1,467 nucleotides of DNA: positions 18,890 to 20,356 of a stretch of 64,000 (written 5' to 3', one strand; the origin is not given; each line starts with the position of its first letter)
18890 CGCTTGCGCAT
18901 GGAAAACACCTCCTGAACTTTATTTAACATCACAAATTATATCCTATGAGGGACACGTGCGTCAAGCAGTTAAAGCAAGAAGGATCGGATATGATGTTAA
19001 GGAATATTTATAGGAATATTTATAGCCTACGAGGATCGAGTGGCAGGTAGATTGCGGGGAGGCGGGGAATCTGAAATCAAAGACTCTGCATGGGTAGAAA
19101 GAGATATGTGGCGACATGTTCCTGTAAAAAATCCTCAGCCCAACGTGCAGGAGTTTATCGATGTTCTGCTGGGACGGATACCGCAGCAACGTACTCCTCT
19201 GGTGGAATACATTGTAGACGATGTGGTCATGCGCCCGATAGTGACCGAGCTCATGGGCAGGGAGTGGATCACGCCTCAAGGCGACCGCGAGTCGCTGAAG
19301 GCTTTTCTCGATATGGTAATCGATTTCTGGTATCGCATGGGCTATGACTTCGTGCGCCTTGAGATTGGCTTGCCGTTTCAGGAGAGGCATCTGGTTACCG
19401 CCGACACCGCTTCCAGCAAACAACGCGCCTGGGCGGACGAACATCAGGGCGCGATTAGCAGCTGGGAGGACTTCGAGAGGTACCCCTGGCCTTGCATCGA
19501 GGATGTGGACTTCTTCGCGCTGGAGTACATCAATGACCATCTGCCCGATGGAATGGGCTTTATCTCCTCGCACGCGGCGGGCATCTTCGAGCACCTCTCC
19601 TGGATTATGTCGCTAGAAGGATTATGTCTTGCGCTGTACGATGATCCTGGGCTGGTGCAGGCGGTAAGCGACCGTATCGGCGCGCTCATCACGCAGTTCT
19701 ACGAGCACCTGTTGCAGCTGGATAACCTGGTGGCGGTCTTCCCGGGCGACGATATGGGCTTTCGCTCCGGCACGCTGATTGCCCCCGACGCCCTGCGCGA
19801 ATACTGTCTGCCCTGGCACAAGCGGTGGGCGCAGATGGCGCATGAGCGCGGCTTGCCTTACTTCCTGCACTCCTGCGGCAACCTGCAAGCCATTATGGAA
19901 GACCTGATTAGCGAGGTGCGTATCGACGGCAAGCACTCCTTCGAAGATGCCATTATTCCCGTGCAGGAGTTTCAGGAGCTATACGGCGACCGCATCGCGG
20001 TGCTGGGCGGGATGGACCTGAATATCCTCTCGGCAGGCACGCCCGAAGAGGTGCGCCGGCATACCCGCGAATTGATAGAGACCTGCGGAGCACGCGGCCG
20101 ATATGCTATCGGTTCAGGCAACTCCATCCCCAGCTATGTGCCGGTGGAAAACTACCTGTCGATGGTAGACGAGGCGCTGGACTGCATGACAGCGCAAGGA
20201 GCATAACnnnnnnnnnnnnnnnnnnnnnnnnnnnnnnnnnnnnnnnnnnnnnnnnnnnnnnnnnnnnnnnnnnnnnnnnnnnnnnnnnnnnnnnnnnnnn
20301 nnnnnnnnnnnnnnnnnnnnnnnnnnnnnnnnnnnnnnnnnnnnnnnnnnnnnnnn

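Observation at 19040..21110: Translationally coupled URO-D/MtaA-family protein and radical SAM enzyme of unknown pathway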

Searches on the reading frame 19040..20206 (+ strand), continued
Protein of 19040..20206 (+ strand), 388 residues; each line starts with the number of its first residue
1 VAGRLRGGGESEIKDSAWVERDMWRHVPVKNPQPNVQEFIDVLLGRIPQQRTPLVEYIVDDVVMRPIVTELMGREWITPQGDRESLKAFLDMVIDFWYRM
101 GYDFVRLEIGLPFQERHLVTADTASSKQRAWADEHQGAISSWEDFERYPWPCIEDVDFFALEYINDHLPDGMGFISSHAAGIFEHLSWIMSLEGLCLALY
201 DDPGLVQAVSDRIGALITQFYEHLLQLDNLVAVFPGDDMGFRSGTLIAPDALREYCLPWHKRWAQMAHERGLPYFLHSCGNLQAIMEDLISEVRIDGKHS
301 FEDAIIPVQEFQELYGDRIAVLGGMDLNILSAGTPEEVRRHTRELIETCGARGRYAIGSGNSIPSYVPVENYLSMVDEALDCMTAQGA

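Call 32: search_solved_structures(query=A2, max_evalue=1, show_alignments=2)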
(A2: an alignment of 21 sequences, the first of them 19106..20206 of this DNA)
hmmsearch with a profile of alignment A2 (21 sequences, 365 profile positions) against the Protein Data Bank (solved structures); distinct sequences matched with E-value up to 1: 3.
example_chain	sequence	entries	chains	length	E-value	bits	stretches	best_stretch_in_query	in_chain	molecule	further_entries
4ay7_A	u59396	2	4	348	0.017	17.4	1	224-324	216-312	METHYLCOBALAMIN: COENZYME M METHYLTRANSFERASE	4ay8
4exq_A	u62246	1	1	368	0.7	12.1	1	289-361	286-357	Uroporphyrinogen decarboxylase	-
4uop_A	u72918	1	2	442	0.74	12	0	189-260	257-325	LIPOTEICHOIC ACID PRIMASE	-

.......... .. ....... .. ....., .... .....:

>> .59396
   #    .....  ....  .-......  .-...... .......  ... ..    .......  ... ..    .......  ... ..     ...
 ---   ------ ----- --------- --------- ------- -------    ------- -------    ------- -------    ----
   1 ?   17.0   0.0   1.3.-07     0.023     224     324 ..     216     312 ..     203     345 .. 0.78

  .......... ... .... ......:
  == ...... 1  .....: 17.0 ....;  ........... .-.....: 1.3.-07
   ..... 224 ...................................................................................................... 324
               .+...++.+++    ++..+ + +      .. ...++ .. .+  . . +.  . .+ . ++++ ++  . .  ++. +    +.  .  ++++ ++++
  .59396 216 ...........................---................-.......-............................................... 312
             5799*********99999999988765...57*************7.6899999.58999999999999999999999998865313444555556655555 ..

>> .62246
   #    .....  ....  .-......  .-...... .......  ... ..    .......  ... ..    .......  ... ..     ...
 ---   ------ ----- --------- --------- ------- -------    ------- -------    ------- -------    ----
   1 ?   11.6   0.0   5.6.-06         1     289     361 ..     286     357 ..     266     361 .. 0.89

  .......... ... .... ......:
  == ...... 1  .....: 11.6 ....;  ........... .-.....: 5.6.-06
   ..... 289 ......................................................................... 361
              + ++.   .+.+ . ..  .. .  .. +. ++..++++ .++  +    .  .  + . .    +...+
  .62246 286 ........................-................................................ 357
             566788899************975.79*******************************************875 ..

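Call 34: predict_structure(alignment_id=A2)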
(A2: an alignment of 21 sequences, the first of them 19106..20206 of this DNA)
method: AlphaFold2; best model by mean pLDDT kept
length: 366 residues; sequences in the alignment: 21
mean_pLDDT: 71.8   pTM: 0.77
mean pLDDT of the five models: 71.8, 69.5, 65.4, 63.2, 56.5
residues with pLDDT >= 90: 87; 70-90: 128; 50-70: 81; < 50: 70
segments of 3 or more residues with pLDDT < 50: 1-3, 33-36, 92-112, 280-282, 302-310, 328-349, 363-366
pLDDT, mean of each block of 10 residues (from residue 1): 62 86 71 52 77 87 93 85 73 42 38 74 89 89 95 73 76 87 94 91 93 64 70 90 94 73 87 72 61 75 40 59 54 38 43 52 46
secondary structure, 60 per line:
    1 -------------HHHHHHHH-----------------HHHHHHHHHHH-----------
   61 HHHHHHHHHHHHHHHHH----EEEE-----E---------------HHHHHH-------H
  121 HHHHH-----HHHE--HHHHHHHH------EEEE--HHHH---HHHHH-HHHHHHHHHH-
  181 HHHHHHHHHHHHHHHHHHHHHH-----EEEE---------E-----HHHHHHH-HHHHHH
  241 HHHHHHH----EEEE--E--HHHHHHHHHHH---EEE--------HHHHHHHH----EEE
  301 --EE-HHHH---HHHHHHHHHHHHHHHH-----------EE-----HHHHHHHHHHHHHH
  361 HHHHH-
elements in order: H14-21 H39-49 H61-77 E82-85 H107-112 H120-125 H137-144 E151-154 H157-160 H164-168 H170-179 H181-202 E208-211 H227-233 H235-247 E252-255 H261-271 E275-277 H286-293 E298-300 H306-309 H313-328 H347-365

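Call 52: search_protein_families(library=padloc, proteins=[window:19106-20206:+], max_evalue=0.01)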
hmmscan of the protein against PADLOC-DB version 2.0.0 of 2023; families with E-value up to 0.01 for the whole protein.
window:19106-20206:+ (366 aa): 0 families

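Call 75: find_encoding_contigs(protein=P0135, flank=7000, max_places=2)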
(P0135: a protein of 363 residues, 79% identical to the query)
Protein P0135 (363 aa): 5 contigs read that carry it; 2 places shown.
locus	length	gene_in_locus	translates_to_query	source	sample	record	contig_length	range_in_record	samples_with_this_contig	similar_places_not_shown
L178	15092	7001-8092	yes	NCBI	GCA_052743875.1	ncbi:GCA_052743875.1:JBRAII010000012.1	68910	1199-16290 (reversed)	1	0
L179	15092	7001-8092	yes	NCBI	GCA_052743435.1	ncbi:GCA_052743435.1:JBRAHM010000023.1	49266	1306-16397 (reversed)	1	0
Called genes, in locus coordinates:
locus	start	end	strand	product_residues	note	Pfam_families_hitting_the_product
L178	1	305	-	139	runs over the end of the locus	PF00072:Response_reg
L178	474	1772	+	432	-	PF00709:Adenylsucc_synt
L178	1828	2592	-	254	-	-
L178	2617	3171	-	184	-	PF04542:Sigma70_r2, PF08281:Sigma70_r4_2, PF04545:Sigma70_r4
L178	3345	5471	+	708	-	PF22848:ASD1_dom, PF06964:Alpha-L-AF_C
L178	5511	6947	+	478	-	PF04616:Glyco_hydro_43, PF16369:GH43_C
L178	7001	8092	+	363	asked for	PF01208:URO-D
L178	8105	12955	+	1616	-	-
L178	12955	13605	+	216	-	PF20581:DUF6785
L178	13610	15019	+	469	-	PF20581:DUF6785, PF20580:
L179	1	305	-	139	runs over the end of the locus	PF00072:Response_reg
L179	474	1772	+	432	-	PF00709:Adenylsucc_synt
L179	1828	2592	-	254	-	-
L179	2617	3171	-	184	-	PF04542:Sigma70_r2, PF08281:Sigma70_r4_2, PF04545:Sigma70_r4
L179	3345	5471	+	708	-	PF22848:ASD1_dom, PF06964:Alpha-L-AF_C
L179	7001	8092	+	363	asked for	PF01208:URO-D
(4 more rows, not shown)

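Call 76: find_encoding_contigs(protein=P0184, flank=7000, max_places=2)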
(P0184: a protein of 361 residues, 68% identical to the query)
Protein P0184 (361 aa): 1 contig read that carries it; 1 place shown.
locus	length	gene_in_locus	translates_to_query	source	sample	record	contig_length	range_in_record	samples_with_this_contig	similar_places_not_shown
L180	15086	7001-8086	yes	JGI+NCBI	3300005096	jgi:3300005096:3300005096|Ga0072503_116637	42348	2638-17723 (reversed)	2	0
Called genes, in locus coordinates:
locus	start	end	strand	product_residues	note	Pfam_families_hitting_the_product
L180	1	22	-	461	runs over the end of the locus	PF00772:DnaB, PF03796:DnaB_C, PF06745:ATPase, PF13481:AAA_25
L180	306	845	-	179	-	PF02577:BFN_dom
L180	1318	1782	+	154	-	PF25471:TM_PetC (weak), PF00355:Rieske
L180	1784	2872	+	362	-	PF00033:Cytochrome_B, PF13631:Cytochrom_B_N_2, PF00032:Cytochrom_B_C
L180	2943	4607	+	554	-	PF00684:DnaJ_CXXCXGXG (faint), PF02085:Cytochrom_CIII (faint), PF09699:Paired_CXXCH_1 (faint), PF14522:Cytochrome_C7 (faint), PF14537:Cytochrom_c3_2 (weak)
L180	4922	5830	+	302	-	PF00037:Fer4 (faint), PF12801:Fer4_5, PF12838:Fer4_7 (faint), PF12801:Fer4_5, PF13237:Fer4_10 (weak), PF13187:Fer4_9 (weak)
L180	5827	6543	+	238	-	-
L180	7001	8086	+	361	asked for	PF01208:URO-D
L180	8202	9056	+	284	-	PF00583:Acetyltransf_1 (weak)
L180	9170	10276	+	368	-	PF02746:MR_MLE_N, PF13378:MR_MLE_C, PF26685:DUF8230_C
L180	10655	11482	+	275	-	PF02633:Creatininase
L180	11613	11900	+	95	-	-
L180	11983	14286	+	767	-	PF00933:Glyco_hydro_3, PF01915:Glyco_hydro_3_C, PF14310:Fn3-like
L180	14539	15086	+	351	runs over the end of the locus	-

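Call 80: search_protein_families(library=pfam, alignment_id=A4, max_evalue=0.00001)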
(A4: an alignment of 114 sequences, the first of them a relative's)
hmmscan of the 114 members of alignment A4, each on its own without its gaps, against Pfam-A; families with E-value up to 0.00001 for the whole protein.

A. member 1, L094:2292-2993:+ (233 aa): 5 families
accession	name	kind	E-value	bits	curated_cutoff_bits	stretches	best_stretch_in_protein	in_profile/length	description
PF12836.13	HHH_3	-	1.4e-24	86.4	27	1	170-230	4-64/65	Helix-hairpin-helix motif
PF10531.15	SLBB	-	1.2e-14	54.3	27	1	81-135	1-54/55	SLBB domain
PF00633.29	HHH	-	3.9e-13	48.9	24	1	173-199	4-30/30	Helix-hairpin-helix motif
PF03934.19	T2SSK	-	3.8e-08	34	24.2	1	172-220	1-49/63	Type II secretion system (T2SS), protein K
PF14520.12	HHH_5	-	9.2e-06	26.5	27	0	185-226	7-51/57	Helix-hairpin-helix domain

B. families by the number of members that match (of 114 scanned): 109 families (the first 25 are shown)
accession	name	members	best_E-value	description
PF08241.18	Methyltransf_11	7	5.8e-25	Methyltransferase domain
PF13649.12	Methyltransf_25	7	5.1e-24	Methyltransferase domain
PF13847.12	Methyltransf_31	7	9.2e-19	Methyltransferase domain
PF13489.12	Methyltransf_23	7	4.7e-17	Methyltransferase domain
PF08242.18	Methyltransf_12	7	1.6e-16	Methyltransferase domain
PF07676.18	PD40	6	1.5e-29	WD40-like Beta Propeller Repeat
PF01209.24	Ubie_methyltran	6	4.2e-14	ubiE/COQ5 methyltransferase family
PF00930.27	DPPIV_N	6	2.1e-11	Dipeptidyl peptidase IV (DPP IV) N-terminal region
PF07021.18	MetW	6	5.4e-08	Methionine biosynthesis protein MetW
PF05175.20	MTS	6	1.2e-07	Methyltransferase small domain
PF02784.22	Orn_Arg_deC_N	5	1.3e-39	Pyridoxal-dependent decarboxylase, pyridoxal binding domain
PF00278.28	Orn_DAP_Arg_deC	5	4e-17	Pyridoxal-dependent decarboxylase, C-terminal sheet domain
PF02782.22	FGGY_C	4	5.5e-25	FGGY family of carbohydrate kinases, C-terminal domain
PF14520.12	HHH_5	4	1.5e-16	Helix-hairpin-helix domain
PF00633.29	HHH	4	5.9e-16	Helix-hairpin-helix motif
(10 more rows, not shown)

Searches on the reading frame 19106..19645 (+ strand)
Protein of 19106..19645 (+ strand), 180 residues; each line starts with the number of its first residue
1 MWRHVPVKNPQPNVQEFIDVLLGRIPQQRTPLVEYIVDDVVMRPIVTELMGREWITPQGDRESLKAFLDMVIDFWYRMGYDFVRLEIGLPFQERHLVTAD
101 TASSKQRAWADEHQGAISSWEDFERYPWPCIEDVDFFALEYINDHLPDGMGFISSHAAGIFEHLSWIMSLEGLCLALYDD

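Call 58: search_protein_families(library=pfam, proteins=[window:19106-19645:+], max_evalue=10)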
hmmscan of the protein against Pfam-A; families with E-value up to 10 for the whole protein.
seq(180 aa): 0 families
